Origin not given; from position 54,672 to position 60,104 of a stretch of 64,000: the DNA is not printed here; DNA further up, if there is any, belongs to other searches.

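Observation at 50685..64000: Operon-like block of giant polytopic membrane proteins (GT-C-like plus three 'YYY'/DUF2298 modules) with a GT4 and a methyltransferase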

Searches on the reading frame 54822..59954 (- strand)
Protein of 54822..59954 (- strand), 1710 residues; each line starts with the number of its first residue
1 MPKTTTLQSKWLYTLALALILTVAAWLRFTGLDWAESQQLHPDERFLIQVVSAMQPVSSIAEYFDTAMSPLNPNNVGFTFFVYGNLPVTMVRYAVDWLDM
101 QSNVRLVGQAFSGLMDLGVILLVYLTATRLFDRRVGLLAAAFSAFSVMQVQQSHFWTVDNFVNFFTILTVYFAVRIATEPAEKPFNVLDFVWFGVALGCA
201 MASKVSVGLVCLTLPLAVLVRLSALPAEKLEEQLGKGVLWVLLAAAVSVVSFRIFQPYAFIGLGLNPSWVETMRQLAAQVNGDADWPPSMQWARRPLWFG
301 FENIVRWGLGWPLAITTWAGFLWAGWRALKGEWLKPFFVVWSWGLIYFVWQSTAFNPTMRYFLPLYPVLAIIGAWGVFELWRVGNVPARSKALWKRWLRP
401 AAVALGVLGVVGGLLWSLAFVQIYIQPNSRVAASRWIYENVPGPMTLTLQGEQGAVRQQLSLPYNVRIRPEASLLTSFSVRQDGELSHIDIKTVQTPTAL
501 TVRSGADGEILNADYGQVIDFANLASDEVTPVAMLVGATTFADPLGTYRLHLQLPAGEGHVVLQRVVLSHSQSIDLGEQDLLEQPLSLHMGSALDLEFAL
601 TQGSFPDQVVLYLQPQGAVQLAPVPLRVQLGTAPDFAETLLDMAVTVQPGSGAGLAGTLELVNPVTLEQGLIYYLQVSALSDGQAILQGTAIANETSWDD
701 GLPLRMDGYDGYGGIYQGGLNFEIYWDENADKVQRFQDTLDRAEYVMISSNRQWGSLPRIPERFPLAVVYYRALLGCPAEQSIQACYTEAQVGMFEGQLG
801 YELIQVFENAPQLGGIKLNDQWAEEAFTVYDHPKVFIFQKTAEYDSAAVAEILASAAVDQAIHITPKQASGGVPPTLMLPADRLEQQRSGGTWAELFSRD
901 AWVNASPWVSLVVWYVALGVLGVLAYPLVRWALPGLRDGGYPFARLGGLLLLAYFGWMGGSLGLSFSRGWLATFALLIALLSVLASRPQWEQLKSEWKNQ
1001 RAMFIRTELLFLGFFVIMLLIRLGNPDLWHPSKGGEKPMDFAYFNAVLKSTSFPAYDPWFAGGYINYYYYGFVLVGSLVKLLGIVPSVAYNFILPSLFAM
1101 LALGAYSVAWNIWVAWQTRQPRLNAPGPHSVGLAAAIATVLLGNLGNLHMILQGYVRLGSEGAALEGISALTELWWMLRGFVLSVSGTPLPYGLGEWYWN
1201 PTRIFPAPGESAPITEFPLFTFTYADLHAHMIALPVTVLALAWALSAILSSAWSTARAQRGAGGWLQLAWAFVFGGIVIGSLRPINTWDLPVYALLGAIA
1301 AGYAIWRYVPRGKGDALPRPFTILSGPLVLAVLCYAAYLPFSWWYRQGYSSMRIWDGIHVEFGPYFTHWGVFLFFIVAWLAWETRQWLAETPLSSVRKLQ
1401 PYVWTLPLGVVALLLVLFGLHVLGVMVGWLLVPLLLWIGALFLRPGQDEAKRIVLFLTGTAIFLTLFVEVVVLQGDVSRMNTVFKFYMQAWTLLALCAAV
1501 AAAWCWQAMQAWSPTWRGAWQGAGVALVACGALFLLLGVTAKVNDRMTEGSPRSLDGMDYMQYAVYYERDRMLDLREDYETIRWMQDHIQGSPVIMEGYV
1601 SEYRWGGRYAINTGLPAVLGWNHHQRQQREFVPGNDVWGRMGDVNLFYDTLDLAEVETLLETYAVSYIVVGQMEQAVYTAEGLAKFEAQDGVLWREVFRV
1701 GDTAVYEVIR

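Call 4: search_protein_families(library=pfam, proteins=[window:54822-59954:-], max_evalue=0.01)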
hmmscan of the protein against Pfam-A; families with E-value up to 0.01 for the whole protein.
window:54822-59954:- (1710 aa): 2 families
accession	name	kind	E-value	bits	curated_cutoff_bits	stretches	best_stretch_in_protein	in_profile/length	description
PF10060.15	DUF2298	-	5.4e-110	369.1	27.8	1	951-1494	1-488/488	Uncharacterized membrane protein (DUF2298)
PF13231.12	PMT_2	-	6.8e-10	39.8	26.1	1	112-221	28-132/160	Dolichyl-phosphate-mannose-protein mannosyltransferase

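Call 5: search_protein_families(library=ncbifam, proteins=[window:54822-59954:-], max_evalue=0.01)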
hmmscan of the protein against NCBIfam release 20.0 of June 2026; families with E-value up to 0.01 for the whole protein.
window:54822-59954:- (1710 aa): 1 family
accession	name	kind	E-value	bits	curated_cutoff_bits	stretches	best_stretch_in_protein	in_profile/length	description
TIGR03662.1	Chlor_Arch_YYY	subfamily_domain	7e-147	491.1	300.25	1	908-1708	2-726/727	chlor_Arch_YYY domain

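Call 21: search_solved_structures(query=window:54822-59954:-, max_evalue=10)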
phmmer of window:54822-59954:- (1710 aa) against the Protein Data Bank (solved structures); distinct sequences matched with E-value up to 10: 11.
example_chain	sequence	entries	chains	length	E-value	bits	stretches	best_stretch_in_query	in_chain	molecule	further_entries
3tet_A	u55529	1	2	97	0.071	13.4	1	1014-1101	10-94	Potassium channel protein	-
6fiz_A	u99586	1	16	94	0.16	12.2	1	1014-1099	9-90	Potassium channel protein,Cyclic nucleotide-gated olfactory channel,Potassium channel prot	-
7oph_A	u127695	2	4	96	0.25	11.6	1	1014-1101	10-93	Potassium channel protein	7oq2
4zbm_A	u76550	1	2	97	0.27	11.5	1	1014-1101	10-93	Potassium channel protein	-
3k0d_A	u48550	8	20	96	0.33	11.2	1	1014-1101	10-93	Potassium channel protein NaK | Potassium channel protein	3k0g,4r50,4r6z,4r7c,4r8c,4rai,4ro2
3k03_A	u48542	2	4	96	0.34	11.1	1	1014-1101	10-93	Potassium channel protein NaK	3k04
7oor_A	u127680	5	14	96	0.42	10.8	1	1014-1101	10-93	Potassium channel protein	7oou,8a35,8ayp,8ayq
7pa0_A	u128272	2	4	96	0.44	10.8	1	1014-1101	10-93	Potassium channel protein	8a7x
3k06_A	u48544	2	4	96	0.47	10.7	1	1014-1101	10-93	Potassium channel protein NaK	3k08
7oq1_A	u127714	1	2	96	0.48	10.6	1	1014-1101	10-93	Potassium channel protein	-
1svx_A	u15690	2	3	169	1.5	9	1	517-578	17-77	Ankyrin Repeat Protein off7 | Designed AR protein off7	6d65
